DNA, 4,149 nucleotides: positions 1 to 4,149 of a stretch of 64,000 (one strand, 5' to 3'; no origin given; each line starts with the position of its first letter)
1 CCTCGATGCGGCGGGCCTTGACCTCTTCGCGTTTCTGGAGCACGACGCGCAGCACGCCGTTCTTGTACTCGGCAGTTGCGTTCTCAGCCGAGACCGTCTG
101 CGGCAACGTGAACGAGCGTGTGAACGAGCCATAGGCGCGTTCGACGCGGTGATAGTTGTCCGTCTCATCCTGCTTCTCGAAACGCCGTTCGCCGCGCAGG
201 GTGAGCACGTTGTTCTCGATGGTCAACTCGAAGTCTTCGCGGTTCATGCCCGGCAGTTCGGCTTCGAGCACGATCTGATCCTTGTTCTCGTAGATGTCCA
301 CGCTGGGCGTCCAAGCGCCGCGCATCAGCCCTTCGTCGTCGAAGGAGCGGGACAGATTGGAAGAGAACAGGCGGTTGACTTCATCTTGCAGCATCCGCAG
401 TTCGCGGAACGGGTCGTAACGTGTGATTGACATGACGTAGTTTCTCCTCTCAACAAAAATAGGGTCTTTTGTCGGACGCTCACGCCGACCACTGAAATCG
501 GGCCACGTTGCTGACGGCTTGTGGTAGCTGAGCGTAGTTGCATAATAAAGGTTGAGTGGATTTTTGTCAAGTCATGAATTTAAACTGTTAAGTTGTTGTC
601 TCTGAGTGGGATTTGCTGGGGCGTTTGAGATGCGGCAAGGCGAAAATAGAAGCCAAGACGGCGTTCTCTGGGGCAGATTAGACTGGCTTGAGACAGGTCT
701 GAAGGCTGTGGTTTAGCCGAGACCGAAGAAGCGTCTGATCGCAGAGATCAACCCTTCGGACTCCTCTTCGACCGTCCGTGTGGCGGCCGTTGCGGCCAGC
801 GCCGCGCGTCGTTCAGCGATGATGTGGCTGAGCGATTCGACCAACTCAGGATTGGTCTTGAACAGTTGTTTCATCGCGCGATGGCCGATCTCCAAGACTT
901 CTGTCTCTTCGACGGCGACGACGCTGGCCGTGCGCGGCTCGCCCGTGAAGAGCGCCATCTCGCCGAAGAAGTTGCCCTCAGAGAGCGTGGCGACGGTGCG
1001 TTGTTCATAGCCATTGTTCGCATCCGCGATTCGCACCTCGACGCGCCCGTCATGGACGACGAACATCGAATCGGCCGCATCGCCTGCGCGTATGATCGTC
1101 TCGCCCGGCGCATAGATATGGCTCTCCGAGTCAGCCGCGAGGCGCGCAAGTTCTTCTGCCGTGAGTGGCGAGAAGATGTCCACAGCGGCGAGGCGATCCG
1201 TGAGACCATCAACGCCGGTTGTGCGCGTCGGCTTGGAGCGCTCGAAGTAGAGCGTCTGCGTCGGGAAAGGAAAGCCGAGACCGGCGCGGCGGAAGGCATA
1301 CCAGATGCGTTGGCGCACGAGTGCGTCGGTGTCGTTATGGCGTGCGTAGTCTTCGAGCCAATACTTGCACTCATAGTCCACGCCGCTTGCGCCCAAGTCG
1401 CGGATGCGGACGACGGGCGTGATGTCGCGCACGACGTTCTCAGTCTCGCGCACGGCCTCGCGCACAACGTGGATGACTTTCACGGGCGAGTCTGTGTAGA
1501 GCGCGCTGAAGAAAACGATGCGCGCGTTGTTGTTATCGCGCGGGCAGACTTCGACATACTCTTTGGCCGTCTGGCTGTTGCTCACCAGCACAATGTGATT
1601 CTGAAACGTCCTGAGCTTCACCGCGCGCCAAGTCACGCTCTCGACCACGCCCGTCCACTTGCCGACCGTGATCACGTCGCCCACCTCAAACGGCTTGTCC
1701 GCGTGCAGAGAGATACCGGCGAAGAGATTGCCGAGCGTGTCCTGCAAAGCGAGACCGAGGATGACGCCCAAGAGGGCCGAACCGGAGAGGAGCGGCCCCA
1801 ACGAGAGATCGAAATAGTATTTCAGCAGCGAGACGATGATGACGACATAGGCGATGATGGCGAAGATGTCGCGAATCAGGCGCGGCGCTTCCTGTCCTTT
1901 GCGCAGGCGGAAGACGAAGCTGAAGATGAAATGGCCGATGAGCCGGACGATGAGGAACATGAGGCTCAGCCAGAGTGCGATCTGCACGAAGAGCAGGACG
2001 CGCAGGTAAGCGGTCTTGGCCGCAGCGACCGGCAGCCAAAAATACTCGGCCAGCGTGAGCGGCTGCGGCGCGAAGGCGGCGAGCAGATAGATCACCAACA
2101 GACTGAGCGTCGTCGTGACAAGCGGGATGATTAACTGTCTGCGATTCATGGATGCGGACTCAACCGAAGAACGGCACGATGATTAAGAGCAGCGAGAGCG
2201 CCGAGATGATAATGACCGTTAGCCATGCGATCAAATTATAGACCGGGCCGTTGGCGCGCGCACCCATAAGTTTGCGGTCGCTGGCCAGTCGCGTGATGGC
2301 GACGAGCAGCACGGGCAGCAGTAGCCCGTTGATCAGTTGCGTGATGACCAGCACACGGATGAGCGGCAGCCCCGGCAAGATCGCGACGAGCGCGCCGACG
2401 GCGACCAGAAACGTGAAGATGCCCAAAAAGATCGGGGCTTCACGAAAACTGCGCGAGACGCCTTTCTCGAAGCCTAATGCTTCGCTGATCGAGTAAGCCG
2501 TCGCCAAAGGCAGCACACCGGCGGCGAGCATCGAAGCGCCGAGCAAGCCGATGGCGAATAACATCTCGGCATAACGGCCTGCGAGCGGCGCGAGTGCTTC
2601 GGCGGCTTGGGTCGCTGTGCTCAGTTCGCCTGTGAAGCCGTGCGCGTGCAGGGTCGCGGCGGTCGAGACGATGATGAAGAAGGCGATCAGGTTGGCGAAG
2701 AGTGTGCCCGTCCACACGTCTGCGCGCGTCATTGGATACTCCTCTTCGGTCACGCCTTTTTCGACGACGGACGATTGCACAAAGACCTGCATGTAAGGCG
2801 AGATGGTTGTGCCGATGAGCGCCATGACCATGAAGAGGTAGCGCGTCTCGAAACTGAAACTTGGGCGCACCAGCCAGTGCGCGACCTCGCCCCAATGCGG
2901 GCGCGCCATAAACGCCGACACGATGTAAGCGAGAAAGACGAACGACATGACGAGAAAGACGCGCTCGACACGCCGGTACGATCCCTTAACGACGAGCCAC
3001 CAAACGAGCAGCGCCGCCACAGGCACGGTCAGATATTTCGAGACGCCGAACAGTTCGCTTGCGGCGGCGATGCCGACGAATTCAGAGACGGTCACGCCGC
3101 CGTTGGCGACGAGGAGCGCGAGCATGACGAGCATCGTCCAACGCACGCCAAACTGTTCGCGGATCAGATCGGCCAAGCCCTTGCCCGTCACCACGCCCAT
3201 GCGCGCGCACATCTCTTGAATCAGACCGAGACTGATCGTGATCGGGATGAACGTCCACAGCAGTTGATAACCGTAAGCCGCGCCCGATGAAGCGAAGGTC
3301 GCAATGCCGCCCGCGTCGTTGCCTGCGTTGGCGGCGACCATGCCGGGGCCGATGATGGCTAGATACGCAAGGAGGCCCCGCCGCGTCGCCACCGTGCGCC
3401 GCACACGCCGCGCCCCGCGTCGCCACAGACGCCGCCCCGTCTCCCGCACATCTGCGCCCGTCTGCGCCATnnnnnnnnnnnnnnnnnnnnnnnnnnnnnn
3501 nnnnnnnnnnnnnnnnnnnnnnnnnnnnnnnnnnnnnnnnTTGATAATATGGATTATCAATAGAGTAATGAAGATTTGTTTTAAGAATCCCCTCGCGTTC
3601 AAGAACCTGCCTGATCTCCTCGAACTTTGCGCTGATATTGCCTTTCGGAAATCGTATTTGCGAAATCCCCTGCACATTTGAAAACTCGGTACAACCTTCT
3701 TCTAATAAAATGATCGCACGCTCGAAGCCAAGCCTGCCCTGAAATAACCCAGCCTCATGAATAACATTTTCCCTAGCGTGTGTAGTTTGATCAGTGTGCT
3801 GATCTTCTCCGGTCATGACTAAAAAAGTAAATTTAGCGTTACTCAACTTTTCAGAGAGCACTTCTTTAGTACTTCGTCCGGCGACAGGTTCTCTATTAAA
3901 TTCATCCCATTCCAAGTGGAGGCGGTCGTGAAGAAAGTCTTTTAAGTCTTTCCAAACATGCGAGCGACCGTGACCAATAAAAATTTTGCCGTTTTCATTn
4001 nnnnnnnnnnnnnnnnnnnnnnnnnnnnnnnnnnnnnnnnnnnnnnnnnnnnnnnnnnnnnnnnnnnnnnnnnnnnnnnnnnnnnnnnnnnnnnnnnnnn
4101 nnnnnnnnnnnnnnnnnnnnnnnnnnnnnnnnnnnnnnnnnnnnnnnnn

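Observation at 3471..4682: AT-rich single-gene island encoding an orphan TIR-like (Cap12/PycTIR-type) effector fused to an unknown N-terminal domain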

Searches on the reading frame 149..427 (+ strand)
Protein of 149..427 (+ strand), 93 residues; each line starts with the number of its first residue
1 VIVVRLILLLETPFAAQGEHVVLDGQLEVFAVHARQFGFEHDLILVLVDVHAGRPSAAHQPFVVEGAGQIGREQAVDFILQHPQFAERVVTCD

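Call 45: search_protein_families(library=padloc, alignment_id=A5, max_evalue=0.000001)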
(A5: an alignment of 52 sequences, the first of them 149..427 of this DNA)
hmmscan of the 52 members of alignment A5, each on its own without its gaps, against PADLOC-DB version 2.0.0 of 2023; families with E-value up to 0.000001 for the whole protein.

A. member 1, window:149-427:+ (93 aa): 0 families

B. families by the number of members that match (of 52 scanned): 19 families
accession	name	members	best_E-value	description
PDLC02371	PycTIR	2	5.3e-15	-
PDLC00731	Effector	2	2.7e-13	TIR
PDLC00732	Effector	2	4e-08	TIR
PDLC04783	PDC-M72A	1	8.4e-24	-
PDLC02919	HEAT-ARM_XIII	1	3.1e-16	-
PDLC00729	Effector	1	4.9e-15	TIR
PDLC02987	caspase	1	1.6e-14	-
PDLC00734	PycC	1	2.9e-12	Pycsar cyclase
PDLC05005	PDC-S35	1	1.1e-11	-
PDLC05003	PDC-S35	1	3.1e-11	-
PDLC04647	PDC-M43B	1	5.4e-11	-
PDLC05004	PDC-S35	1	5.7e-10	-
PDLC05007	PDC-S35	1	2.3e-09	-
PDLC02908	Ankyrin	1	5.3e-09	-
PDLC01851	CARF3--CARF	1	7.3e-09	-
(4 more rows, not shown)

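Call 49: search_protein_families(library=padloc, proteins=[window:149-427:+], max_evalue=0.00001)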
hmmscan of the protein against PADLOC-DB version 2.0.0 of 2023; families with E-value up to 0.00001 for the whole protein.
window:149-427:+ (93 aa): 0 families

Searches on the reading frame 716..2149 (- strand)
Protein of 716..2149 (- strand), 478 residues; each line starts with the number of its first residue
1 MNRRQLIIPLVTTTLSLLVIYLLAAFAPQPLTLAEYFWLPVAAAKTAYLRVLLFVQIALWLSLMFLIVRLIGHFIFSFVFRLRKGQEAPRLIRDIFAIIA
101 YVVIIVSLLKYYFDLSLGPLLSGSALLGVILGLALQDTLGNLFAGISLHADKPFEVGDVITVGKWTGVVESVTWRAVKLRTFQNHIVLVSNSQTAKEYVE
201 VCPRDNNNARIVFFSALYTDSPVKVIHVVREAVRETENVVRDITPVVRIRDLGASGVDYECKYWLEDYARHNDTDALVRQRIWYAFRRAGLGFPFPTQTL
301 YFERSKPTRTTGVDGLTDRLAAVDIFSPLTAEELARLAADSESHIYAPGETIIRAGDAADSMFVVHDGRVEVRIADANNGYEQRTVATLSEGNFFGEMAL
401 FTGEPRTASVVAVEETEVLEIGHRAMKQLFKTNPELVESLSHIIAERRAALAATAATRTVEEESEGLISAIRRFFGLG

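Call 4: search_protein_families(library=pfam, proteins=[window:716-2149:-], max_evalue=0.1)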
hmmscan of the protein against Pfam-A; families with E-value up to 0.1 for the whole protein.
window:716-2149:- (478 aa): 3 families
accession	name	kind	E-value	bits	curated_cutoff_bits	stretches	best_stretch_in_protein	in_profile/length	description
PF00027.35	cNMP_binding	-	9.9e-25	86.8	27.5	1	346-433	4-89/89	Cyclic nucleotide-binding domain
PF00924.24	MS_channel_2nd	-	1.4e-16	60.7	20.2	1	137-198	1-62/68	Mechanosensitive ion channel, beta-domain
PF21082.3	MS_channel_3rd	-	1.1e-10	42.2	21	1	220-292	11-87/88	Mechanosensitive ion channel MscS, C-terminal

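Call 49: search_protein_families(library=padloc, proteins=[window:716-2149:-], max_evalue=0.00001)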
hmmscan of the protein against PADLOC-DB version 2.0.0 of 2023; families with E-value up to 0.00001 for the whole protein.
window:716-2149:- (478 aa): 5 families
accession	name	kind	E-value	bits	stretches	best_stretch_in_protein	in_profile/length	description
PDLC02371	PycTIR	-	5.3e-15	53.5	1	335-448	31-138/288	-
PDLC00731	Effector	-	2.7e-13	47.6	1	334-447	32-140/306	TIR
PDLC00734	PycC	-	2.9e-12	44.4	1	334-473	26-162/374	Pycsar cyclase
PDLC00732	Effector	-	4e-08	30.6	1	337-447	32-136/301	TIR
PDLC00730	Effector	-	1.3e-06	25.9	1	337-459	52-170/299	TIR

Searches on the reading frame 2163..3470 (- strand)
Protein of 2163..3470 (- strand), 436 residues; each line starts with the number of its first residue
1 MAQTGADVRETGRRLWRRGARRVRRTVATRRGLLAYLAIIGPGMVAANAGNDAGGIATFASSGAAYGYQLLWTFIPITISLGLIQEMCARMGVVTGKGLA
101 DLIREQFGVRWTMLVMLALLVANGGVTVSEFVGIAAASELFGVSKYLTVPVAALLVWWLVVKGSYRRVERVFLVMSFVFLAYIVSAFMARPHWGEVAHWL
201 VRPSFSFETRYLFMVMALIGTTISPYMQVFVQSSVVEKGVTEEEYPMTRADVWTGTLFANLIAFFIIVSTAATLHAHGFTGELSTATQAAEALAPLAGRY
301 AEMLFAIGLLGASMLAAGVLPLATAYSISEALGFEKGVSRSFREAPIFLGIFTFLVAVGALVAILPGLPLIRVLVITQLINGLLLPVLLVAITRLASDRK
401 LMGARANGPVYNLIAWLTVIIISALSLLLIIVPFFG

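Call 4: search_protein_families(library=pfam, proteins=[window:2163-3470:-], max_evalue=0.1)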
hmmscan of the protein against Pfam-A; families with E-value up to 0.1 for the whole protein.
window:2163-3470:- (436 aa): 1 family
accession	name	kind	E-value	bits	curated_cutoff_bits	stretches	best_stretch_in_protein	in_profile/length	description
PF01566.24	Nramp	-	4.6e-94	315.8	29.8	1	56-408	1-356/357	Natural resistance-associated macrophage protein-like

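Call 49: search_protein_families(library=padloc, proteins=[window:2163-3470:-], max_evalue=0.00001)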
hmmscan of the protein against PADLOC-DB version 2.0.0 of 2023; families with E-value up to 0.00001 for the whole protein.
window:2163-3470:- (436 aa): 0 families

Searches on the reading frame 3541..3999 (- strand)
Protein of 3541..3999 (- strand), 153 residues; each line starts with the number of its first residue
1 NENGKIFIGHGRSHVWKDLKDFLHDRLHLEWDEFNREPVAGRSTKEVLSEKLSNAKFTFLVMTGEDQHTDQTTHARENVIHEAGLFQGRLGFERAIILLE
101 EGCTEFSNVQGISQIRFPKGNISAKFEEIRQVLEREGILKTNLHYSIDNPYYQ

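Call 50: search_solved_structures(query=window:3541-3999:-, max_evalue=1, show_alignments=4)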
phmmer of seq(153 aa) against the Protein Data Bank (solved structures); distinct sequences matched with E-value up to 1: 3.
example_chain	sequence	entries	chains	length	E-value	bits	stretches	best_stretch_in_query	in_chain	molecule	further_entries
9lmq_A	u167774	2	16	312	5.5e-05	26.6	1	41-120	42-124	CD-NTase-associated protein 12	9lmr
7un8_A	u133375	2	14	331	0.00022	24.7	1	5-132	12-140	CD-NTase-associated protein 12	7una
8jsj_A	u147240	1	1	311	0.076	16.4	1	48-129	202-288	PycTIR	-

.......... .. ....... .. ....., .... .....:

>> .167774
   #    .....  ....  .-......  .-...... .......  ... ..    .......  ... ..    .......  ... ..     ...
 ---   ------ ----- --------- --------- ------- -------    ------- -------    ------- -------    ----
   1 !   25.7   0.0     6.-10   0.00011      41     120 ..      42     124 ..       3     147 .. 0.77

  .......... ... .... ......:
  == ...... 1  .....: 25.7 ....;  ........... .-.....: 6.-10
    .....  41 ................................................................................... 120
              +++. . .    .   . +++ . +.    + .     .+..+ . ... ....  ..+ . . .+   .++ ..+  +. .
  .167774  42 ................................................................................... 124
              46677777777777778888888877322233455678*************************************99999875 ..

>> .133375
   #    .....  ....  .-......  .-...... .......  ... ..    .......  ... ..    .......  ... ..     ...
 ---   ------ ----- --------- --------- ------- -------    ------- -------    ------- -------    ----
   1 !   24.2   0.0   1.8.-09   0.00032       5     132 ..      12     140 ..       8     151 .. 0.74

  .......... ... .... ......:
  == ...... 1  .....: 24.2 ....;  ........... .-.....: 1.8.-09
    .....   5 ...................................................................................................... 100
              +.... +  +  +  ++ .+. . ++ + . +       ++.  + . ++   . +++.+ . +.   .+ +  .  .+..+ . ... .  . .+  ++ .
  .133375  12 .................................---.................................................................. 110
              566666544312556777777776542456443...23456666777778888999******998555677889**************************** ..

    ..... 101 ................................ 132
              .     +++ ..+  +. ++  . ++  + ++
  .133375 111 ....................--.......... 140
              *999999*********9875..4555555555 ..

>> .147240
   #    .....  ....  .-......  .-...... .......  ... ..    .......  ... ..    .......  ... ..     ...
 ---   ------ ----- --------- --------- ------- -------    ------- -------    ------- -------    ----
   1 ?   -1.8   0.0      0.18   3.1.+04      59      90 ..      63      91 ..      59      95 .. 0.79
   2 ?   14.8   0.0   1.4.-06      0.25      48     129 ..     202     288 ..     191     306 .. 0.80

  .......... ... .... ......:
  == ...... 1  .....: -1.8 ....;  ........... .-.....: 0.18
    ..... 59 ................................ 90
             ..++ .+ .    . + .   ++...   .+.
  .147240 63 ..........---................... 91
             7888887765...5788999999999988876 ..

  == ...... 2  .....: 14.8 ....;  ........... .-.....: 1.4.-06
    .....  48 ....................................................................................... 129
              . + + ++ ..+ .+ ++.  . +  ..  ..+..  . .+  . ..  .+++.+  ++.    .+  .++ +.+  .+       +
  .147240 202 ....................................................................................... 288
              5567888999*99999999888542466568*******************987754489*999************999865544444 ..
